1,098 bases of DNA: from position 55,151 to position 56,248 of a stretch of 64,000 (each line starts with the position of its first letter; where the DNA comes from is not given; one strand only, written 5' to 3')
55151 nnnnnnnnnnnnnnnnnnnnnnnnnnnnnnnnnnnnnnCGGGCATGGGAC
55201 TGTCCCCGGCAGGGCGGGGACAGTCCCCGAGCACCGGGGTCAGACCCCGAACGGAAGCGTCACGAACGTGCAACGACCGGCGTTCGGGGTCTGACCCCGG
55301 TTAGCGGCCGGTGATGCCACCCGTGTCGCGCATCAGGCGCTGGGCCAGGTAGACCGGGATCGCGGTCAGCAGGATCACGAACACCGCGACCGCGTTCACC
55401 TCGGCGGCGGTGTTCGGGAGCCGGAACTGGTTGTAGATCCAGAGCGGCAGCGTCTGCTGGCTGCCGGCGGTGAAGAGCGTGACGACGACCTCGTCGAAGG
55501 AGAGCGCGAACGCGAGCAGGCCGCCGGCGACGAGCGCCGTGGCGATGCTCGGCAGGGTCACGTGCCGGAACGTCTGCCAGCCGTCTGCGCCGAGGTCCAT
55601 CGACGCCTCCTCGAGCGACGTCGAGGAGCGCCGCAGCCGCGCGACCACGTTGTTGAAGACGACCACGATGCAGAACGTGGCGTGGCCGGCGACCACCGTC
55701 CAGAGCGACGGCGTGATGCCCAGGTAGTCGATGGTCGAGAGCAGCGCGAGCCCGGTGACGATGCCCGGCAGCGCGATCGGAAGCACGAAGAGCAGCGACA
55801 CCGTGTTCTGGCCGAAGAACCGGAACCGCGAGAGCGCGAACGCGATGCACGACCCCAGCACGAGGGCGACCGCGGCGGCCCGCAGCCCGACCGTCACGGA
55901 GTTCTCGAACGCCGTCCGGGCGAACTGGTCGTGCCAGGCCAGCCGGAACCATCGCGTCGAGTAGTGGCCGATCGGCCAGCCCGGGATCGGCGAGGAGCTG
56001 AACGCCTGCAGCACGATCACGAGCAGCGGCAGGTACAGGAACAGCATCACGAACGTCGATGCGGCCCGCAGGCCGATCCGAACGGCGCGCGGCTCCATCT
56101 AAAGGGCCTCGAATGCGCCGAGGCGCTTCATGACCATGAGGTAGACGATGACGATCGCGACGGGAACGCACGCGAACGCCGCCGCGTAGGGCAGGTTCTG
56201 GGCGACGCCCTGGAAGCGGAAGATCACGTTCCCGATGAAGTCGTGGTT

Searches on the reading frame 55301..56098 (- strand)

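Call 68: search_protein_families(library=pfam, proteins=[window:55301-56098:-], max_evalue=0.001)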
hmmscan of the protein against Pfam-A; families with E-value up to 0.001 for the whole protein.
window:55301-56098:- (265 aa): 1 family
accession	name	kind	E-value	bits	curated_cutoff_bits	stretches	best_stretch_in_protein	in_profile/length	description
PF00528.27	BPD_transp_1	-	4.7e-14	53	26.4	1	79-253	2-176/184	Binding-protein-dependent transport system inner membrane component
